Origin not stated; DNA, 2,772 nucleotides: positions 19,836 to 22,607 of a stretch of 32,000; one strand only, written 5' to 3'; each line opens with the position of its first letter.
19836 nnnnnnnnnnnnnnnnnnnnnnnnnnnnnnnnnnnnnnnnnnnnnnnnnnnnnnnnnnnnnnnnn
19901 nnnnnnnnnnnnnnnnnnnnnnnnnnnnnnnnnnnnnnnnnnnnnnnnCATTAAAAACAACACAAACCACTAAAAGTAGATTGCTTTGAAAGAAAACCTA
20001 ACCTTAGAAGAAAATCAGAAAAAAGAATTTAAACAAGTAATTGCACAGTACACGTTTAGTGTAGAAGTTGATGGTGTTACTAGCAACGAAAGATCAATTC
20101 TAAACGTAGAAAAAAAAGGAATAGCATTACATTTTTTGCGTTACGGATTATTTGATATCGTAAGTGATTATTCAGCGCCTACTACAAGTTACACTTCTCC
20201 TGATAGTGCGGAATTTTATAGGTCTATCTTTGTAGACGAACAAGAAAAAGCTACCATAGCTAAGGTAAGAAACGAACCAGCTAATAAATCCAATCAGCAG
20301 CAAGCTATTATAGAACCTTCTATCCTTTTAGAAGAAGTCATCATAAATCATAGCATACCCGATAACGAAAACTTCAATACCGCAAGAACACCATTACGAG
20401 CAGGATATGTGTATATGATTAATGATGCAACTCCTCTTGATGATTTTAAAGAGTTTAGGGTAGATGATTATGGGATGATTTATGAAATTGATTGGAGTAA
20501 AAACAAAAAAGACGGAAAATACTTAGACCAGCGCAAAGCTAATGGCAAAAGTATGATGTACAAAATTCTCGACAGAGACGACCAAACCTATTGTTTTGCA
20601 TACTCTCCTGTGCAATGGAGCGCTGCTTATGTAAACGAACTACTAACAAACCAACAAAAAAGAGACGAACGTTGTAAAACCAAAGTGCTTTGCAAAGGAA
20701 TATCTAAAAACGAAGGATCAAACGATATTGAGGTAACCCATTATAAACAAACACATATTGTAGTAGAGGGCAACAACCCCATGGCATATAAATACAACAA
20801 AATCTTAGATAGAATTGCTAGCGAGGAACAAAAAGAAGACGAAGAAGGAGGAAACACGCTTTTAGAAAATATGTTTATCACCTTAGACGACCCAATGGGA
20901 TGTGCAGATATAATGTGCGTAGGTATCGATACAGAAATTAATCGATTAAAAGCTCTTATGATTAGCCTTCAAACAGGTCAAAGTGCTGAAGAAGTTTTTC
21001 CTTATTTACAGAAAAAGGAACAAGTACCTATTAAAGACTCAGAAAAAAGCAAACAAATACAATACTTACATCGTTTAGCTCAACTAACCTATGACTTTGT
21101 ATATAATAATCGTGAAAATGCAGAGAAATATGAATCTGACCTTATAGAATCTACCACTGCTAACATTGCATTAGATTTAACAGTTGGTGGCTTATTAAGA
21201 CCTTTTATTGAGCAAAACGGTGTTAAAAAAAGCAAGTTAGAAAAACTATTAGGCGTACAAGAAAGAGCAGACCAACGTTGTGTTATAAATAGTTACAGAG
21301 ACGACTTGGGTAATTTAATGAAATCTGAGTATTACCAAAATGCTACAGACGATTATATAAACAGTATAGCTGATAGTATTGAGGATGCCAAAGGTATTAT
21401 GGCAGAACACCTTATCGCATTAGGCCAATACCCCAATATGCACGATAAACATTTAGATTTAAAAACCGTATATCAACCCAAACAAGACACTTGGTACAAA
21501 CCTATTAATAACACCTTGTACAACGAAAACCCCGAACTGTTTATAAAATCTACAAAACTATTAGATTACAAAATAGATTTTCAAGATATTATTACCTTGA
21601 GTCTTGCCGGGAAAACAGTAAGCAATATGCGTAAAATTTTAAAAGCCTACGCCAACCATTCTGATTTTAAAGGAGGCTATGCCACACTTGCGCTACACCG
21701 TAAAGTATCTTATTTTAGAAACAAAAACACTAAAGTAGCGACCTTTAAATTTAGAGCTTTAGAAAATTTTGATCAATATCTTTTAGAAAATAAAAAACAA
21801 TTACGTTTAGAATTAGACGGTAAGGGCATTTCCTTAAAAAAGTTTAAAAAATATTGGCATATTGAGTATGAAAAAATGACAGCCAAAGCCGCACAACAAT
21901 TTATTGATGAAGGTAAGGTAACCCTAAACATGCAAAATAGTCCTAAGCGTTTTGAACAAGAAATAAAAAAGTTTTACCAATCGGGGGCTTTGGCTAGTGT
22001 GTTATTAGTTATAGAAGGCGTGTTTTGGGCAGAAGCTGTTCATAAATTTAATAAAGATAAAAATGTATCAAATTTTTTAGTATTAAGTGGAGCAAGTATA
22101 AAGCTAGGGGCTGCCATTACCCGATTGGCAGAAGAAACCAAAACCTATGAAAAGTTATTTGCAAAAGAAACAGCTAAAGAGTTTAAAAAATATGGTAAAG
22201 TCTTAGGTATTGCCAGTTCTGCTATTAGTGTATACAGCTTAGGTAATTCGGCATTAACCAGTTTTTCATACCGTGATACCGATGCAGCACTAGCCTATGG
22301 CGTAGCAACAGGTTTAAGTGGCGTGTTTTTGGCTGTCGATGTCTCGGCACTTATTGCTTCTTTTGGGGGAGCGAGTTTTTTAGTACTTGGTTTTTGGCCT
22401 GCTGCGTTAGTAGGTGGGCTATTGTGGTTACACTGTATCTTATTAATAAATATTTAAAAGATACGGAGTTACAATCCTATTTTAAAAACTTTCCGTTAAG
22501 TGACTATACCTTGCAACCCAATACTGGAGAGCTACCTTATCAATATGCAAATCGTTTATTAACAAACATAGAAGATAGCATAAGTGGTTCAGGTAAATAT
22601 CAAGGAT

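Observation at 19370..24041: Orphan PAAR / VasX-N-like membrane toxin / unknown / 2-TM protein operon: a candidate contractile-injection effector-immunity cassette in an IS hotspot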

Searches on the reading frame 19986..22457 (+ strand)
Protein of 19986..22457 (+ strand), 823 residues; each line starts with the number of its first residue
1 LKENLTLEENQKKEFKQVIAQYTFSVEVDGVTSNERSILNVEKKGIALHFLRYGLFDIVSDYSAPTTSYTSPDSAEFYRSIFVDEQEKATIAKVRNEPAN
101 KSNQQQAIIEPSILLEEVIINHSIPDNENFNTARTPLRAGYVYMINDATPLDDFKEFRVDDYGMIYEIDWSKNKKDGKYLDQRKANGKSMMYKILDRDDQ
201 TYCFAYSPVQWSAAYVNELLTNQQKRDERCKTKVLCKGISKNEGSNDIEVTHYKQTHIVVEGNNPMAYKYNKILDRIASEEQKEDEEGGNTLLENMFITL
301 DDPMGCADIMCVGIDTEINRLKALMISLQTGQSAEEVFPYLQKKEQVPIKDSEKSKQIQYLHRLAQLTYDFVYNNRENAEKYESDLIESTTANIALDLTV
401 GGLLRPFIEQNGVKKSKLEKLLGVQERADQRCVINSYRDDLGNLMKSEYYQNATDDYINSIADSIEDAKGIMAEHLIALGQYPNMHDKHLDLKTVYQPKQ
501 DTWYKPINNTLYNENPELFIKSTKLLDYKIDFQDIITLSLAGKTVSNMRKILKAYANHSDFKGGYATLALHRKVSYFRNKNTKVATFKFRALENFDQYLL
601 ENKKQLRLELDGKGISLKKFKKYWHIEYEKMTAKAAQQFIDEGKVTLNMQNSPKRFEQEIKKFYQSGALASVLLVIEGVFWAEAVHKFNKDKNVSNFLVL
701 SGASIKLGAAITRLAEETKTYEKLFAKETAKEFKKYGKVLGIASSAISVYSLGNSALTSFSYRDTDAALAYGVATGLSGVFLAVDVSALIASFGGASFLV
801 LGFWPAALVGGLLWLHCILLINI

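Call 3: search_protein_families(library=pfam, proteins=[window:19986-22457:+], max_evalue=1)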
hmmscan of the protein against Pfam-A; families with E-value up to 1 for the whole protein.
window:19986-22457:+ (823 aa): 1 family
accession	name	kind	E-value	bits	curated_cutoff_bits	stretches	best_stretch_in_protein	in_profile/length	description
PF20249.3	VasX_N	-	4.2e-13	50.1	27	1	132-229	45-145/156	VasX toxin N-terminal region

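Call 4: search_protein_families(library=ncbifam, proteins=[window:19986-22457:+], max_evalue=1)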
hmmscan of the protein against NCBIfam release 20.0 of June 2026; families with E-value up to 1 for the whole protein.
window:19986-22457:+ (823 aa): 2 families
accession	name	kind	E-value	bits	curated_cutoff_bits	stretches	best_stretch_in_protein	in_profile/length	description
NF041559.1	BTH_I2691_fam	subfamily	1.7e-16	60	150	2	631-813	607-810/858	T6SS effector BTH_I2691 family protein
TIGR03067.1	Planc_TIGR03067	domain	0.02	15.1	40.15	1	607-660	15-69/107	TIGR03067 domain-containing protein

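Call 11: find_homologous_proteins(query=window:19986-22457:+)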
Query window:19986-22457:+ (823 aa): 35 proteins with E <= 0.001 among 8000 candidates.
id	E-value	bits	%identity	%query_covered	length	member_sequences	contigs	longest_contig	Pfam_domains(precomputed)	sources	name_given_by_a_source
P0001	0.0e+0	1848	100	100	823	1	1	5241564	PF20249.4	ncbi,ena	-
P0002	0.0e+0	1213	66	100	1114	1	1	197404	PF20249.4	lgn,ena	-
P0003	0.0e+0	1186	65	99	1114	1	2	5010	PF20249.4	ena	-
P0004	0.0e+0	1030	58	100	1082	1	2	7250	PF20249.4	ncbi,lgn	-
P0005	4.0e-295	999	56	98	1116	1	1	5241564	PF20249.4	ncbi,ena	-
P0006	1.1e-279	948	54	98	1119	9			PF20249.4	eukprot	eukprot:TRINITY_DN1221_c0_g1_i3.p1 TRINITY_DN1221_c0_g1~~TRINITY_DN1221_c0_g1_i3.p1 ORF type:complet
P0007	6.0e-265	900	54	100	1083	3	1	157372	PF20249.4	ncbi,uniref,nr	ncbi:toxin VasX [Cellulophaga baltica]|uniref:toxin VasX n=1 Tax=Cellulophaga baltica TaxID=76594 Re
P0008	2.2e-264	898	61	84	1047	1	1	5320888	PF20249.4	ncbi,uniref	ncbi:toxin VasX [Aquimarina muelleri]|uniref:toxin VasX n=1 Tax=Aquimarina muelleri TaxID=279356 Rep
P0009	5.1e-258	877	53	99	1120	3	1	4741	PF20249.4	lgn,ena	-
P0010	3.8e-239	814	49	100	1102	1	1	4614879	PF20249.4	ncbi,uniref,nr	ncbi:toxin VasX [Tenacibaculum jejuense]|uniref:Toxin VasX N-terminal region domain-containing prote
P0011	7.6e-239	813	48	98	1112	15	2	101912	PF20249.4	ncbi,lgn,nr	ncbi:hypothetical protein KUL156_33430 [Alteromonas sp. KUL156]|nr:hypothetical protein KUL154_34910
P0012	1.5e-197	677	43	100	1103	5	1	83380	PF20249.4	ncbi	-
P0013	1.6e-197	677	45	99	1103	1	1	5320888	PF20249.4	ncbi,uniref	ncbi:toxin VasX [Aquimarina muelleri]|uniref:toxin VasX n=1 Tax=Aquimarina muelleri TaxID=279356 Rep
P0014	4.9e-197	675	45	99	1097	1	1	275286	PF20249.4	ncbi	-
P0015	3.8e-187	642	43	98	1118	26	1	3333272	PF20249.4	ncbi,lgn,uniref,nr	ncbi:toxin VasX [Tenacibaculum maritimum]|uniref:toxin VasX n=1 Tax=Tenacibaculum maritimum TaxID=10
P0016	1.2e-182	627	42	99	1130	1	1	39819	PF20249.4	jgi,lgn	-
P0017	1.2e-176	608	47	80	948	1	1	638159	PF20249.4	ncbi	-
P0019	1.6e-144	501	49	59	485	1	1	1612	PF20249.4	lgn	-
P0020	2.0e-66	243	30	99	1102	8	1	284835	PF20249.4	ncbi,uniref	ncbi:toxin VasX [Tenacibaculum ascidiaceicola]|uniref:toxin VasX n=1 Tax=Tenacibaculum ascidiaceicol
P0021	9.2e-63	231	29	99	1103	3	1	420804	PF20249.4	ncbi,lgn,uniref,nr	ncbi:toxin VasX [Tenacibaculum larymnensis]|uniref:Toxin VasX N-terminal region domain-containing pr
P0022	1.1e-62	231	28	98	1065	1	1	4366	PF20249.4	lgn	-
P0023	1.3e-61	227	33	62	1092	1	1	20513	PF20249.4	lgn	-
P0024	4.2e-58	216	27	98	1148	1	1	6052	PF20249.4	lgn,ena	-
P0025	9.6e-50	188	28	99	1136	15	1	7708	PF20249.4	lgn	-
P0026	7.6e-49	185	30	62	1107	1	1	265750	PF20249.4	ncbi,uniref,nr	ncbi:hypothetical protein L3049_14355 [Labilibaculum sp. DW002]|uniref:Toxin VasX N-terminal region 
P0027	3.2e-44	170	29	67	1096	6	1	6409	PF20249.4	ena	-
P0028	1.7e-41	161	24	97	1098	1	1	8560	PF20249.4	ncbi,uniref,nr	ncbi:toxin VasX [Fulvivirga sediminis]|uniref:Toxin VasX N-terminal region domain-containing protein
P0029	7.7e-41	159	26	98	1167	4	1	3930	PF20249.4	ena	-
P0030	2.7e-40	157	26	97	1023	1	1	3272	PF20249.4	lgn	-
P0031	1.3e-35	141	24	97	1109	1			PF20249.4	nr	nr:hypothetical protein BACY1_17320 [Tenacibaculum mesophilum]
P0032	2.0e-32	131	27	66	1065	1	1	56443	PF20249.4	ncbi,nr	ncbi:hypothetical protein OAT18_00010 [Tenacibaculum sp.]|nr:hypothetical protein [Tenacibaculum sp.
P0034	3.7e-22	97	24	95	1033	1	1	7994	PF20249.4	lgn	-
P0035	2.5e-19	87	24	95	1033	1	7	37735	PF20249.4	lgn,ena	-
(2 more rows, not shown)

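Call 16: find_encoding_contigs(protein=P0005, flank=10000, max_places=3)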
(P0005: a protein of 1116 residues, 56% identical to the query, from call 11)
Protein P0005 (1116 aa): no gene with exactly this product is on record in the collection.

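Call 17: find_encoding_contigs(protein=P0001, flank=10000, max_places=3)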
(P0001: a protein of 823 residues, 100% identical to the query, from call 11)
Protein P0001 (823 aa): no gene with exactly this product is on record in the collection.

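Call 18: find_encoding_contigs(protein=P0002, flank=10000, max_places=3)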
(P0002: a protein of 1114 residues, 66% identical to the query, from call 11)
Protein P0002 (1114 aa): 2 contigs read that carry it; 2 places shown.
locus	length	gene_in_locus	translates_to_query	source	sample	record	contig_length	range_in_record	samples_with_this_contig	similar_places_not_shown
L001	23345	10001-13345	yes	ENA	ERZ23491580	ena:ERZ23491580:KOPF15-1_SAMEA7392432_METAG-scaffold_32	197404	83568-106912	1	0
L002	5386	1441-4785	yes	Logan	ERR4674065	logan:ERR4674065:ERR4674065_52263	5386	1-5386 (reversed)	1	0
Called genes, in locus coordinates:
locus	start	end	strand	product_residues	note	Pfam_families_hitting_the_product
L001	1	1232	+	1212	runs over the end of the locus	PF00149:Metallophos, PF03865:ShlB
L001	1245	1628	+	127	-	PF04241:DUF423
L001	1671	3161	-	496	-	PF01435:Peptidase_M48, PF05099:TerB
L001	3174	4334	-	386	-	PF21813:DUF6882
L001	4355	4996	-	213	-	-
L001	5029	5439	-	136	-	-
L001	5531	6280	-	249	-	PF00072:Response_reg, PF04397:LytTR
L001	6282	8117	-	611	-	PF14938:SNAP (faint), PF00515:TPR_1 (faint), PF07719:TPR_2 (faint), PF13181:TPR_8 (faint), PF13374:TPR_10 (faint), PF17874:TPR_MalT (faint), PF13424:TPR_12 (weak), PF06580:His_kinase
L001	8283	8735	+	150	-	-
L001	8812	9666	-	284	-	PF06977:SdiA-regulated (faint)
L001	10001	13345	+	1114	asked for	PF20249:VasX_N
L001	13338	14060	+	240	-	-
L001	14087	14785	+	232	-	-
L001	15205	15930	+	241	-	PF19775:DUF6261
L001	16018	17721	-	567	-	PF16655:PhoD_N, PF09423:PhoD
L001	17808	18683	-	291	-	PF04536:TPM_phosphatase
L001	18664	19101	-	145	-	PF04536:TPM_phosphatase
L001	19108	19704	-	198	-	PF04011:LemA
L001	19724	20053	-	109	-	PF13411:MerR_1, PF00376:MerR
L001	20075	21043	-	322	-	PF01551:Peptidase_M23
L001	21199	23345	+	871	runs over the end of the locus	PF01411:tRNA-synt_2c, PF07973:tRNA_SAD, PF02272:DHHA1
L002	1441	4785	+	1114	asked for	PF20249:VasX_N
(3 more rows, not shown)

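Call 20: find_related_loci(query=A1, collection=genome_contigs, flank=10000)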
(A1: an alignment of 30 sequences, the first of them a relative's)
Query A1 (1114 aa) in genome_contigs; peptide patterns used: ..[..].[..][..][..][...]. (x = any residue, [..] = any of these).
70 stretches matched a pattern; 24 encode a relative of the query (tblastn E <= 1e-3); 24 distinct loci.
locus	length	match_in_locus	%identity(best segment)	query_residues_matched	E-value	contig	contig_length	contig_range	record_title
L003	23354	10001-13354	61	1-1114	0e+0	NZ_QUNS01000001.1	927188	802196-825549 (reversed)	Tenacibaculum gallaicum strain DSM 18841 Ga0215665_101, whole genome shotgun sequence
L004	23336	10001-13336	59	1-1114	0e+0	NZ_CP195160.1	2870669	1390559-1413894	Tenacibaculum sp. A30 chromosome, complete genome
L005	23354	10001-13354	60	1-1114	0e+0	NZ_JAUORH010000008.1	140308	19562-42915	Tenacibaculum sp. 1_MG-2023 strain C3M11 IIEGNCIA_8, whole genome shotgun sequence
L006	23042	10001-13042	41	21-1044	0e+0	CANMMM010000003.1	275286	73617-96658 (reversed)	uncultured Aquimarina sp. isolate 821-3Z.fasta genome assembly, contig: NODE_3, whole genome shotgun sequence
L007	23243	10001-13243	40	23-1112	0e+0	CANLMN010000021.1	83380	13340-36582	uncultured Aquimarina sp. isolate 664.fasta genome assembly, contig: NODE_21, whole genome shotgun sequence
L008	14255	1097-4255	34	35-1084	5e-162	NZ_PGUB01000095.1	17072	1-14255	Aquimarina sp. I32.4 Contig_0000095, whole genome shotgun sequence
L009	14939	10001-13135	33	4-1053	2e-156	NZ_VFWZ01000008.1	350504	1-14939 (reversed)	Aquimarina algicola strain M625 scaffold8, whole genome shotgun sequence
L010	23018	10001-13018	33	1-1042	8e-139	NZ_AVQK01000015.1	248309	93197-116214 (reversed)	Aquimarina longa SW024 contig15, whole genome shotgun sequence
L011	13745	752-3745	28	4-1048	4e-86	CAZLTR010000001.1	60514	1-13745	MAG TPA_asm: uncultured Hyunsoonleella sp. isolate SRP268394_co2_213 genome assembly, contig: NODE_595_length_60514_cov_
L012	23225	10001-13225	27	4-1058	4e-84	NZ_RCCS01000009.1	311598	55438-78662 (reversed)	Tenacibaculum discolor strain DSM 18842 Ga0183463_106, whole genome shotgun sequence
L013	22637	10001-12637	29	4-891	3e-83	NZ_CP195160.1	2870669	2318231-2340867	Tenacibaculum sp. A30 chromosome, complete genome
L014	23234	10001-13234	27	4-1058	1e-79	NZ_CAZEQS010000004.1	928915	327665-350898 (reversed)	Tenacibaculum litoreum isolate CL-TF13(T) TOREUM_Contig_4, whole genome shotgun sequence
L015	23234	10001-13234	26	4-1058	3e-79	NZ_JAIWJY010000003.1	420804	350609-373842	Tenacibaculum larymnensis strain LAR25 LAR_25_contig_3, whole genome shotgun sequence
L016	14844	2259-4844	28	1-902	1e-77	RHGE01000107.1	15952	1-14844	Marinilabiliaceae bacterium JC017 scaffold_106, whole genome shotgun sequence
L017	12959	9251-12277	26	44-1081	6e-76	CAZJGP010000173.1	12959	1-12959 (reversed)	MAG TPA_asm: uncultured Flavobacteriaceae bacterium isolate binchicken_co382_46 genome assembly, contig: k141_2305756, w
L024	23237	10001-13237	28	7-1089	3e-52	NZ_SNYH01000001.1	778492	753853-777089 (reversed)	Tenacibaculum caenipelagi strain CECT 8283 Ga0244623_101, whole genome shotgun sequence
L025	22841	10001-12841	28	2-955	2e-41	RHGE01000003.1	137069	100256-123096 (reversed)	Marinilabiliaceae bacterium JC017 scaffold_2, whole genome shotgun sequence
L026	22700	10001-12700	26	17-862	9e-61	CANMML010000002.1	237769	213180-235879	uncultured Aquimarina sp. isolate 745.fasta genome assembly, contig: NODE_2, whole genome shotgun sequence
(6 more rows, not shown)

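Call 27: search_protein_families(library=pfam, proteins=[L006:7434-9254:+, L012:5182-5580:+, L012:4379-4873:+, L012:7579-9192:+, L012:9195-9971:+, L026:7443-9398:+, L024:17458-20637:+, L025:15469-18603:+, L006:16921-19095:+], max_evalue=0.01)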
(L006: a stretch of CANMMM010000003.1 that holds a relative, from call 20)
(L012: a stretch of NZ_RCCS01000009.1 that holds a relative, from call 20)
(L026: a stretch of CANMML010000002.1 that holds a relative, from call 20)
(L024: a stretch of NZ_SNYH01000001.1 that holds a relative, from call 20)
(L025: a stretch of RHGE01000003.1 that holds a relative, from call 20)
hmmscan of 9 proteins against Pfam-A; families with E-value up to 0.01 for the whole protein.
L006:7434-9254:+ (606 aa): 3 families
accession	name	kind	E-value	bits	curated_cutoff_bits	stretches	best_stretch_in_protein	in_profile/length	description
PF04717.18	Phage_base_V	-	1.6e-20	73.7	23.8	1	363-436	3-75/75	Type VI secretion system/phage-baseplate injector OB domain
PF05954.17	Phage_GPD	-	5e-10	39.5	30.1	1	54-198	23-165/305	Phage tail baseplate hub (GPD)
PF10106.14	DUF2345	-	3.6e-05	24.1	30.7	1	483-546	78-143/151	Uncharacterized protein conserved in bacteria (DUF2345)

L012:5182-5580:+ (132 aa): 1 family
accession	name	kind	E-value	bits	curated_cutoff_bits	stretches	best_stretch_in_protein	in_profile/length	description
PF17642.6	TssD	-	1.2e-41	142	25.8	1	3-130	2-128/128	Hemolysin coregulated protein Hcp (TssD)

L012:4379-4873:+ (164 aa): 0 families

L012:7579-9192:+ (537 aa): 1 family
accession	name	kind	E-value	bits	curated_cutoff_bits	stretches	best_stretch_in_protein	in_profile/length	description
PF05488.18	PAAR_motif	-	1.7e-20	73.5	27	1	19-86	2-69/70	PAAR motif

L012:9195-9971:+ (258 aa): 2 families
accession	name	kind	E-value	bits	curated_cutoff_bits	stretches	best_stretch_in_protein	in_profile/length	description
PF13567.11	DUF4131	-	0.0023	18.1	31.6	1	3-57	7-62/165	Domain of unknown function (DUF4131)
PF13346.12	ABC2_membrane_5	-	0.0089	16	25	0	2-66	121-179/205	ABC-2 family transporter protein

L026:7443-9398:+ (651 aa): 1 family
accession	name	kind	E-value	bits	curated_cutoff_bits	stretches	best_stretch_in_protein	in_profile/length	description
PF05488.18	PAAR_motif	-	1.7e-20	73.5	27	1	24-89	4-68/70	PAAR motif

L024:17458-20637:+ (1059 aa): 4 families
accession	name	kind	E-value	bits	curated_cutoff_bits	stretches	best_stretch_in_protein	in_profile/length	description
PF07217.16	Het-C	-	2.4e-35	122.6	21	2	533-675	106-245/561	Heterokaryon incompatibility protein Het-C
PF05488.18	PAAR_motif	-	1.3e-18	67.5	27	1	19-85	2-68/70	PAAR motif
PF25107.1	VWA7_N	-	0.00041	20.2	27.5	1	601-667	45-109/230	VWA7 N-terminal domain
PF00882.24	Zn_dep_PLPC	-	0.0039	17.6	26.8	0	608-658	47-98/167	Zinc dependent phospholipase C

L025:15469-18603:+ (1044 aa): 1 family
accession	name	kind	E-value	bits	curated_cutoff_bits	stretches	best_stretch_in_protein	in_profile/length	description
PF18925.5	DUF5675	-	1e-17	64.5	26.7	1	896-1023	8-111/114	Family of unknown function (DUF5675)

L006:16921-19095:+ (724 aa): 6 families
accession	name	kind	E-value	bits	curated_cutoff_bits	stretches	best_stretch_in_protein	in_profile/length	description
PF07715.20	Plug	-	1.9e-19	70.6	23.9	1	121-228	3-106/107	TonB-dependent Receptor Plug Domain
PF00593.30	TonB_dep_Rec_b-barrel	-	3.6e-15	57.2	27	1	331-682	42-435/436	TonB dependent receptor-like, beta-barrel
PF13715.12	CarbopepD_reg_2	-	3.1e-12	46.8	32.2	1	27-110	5-87/88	CarboxypepD_reg-like domain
PF25183.1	OMP_b-brl_4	-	0.00079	18.4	30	1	427-465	356-394/838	Outer membrane beta barrel domain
PF13620.12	CarboxypepD_reg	-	0.0041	17.9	32.3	0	25-98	4-81/82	Carboxypeptidase regulatory-like domain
PF04338.18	DUF481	-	0.0053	17.2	21.1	0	482-553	99-153/210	Protein of unknown function, DUF481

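Call 33: find_homologous_proteins(query=A2, max_evalue=1e-30)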
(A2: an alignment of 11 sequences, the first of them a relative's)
Query A2 (11 sequences) (606 aa, profile of the alignment): 277 proteins with E <= 1e-30 among 8000 candidates; the best 120 are listed.
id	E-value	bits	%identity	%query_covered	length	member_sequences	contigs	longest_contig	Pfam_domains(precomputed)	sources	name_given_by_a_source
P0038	2.4e-260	883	41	100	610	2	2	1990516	PF04717.19,PF05954.18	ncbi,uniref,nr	ncbi:type VI secretion system Vgr family protein [Aquimarina algicola]|uniref:Gp5/Type VI secretion 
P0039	6.7e-257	872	44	100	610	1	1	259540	PF04717.19,PF05954.18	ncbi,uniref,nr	ncbi:type VI secretion system Vgr family protein [Spongiivirga citrea]|uniref:Gp5/Type VI secretion 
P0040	1.3e-252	858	100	100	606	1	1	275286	PF04717.19,PF10106.15,PF05954.18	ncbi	-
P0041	1.1e-244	832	41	100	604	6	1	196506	PF04717.19,PF05954.18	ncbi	-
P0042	5.5e-244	829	50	100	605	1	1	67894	PF04717.19,PF05954.18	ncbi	-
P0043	1.4e-242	825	44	100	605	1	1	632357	PF04717.19,PF05954.18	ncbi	-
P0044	3.1e-238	810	43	100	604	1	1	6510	PF04717.19,PF05954.18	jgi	-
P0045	5.0e-238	810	43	100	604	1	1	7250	PF04717.19,PF05954.18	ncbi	-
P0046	1.5e-237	808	41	100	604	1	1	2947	PF04717.19,PF05954.18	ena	-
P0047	1.3e-236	805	40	100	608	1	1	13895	PF04717.19,PF05954.18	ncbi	-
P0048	1.6e-236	805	41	100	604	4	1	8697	PF04717.19,PF05954.18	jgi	-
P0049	3.0e-234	797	42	99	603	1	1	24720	PF04717.19,PF05954.18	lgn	-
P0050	1.2e-232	792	41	100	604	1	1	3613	PF04717.19,PF05954.18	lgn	-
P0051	2.6e-231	788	44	100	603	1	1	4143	PF04717.19,PF05954.18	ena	-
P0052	3.1e-231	787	49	100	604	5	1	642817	PF04717.19,PF05954.18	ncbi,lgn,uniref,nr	ncbi:phage baseplate assembly protein V [Aquimarina sp. MMG016]|uniref:type VI secretion system Vgr 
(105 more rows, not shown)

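Call 39: search_solved_structures(query=A1, max_evalue=1)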
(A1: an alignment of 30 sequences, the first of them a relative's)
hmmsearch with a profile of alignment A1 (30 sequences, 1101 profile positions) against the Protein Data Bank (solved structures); distinct sequences matched with E-value up to 1: 2.
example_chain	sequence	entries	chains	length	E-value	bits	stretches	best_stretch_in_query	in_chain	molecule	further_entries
9qpv_A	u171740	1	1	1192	9.8e-08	33.6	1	136-235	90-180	Ptx2 toxin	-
9r8g_A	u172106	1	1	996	0.031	15.4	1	123-269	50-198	Toxin VasX N-terminal region domain-containing protein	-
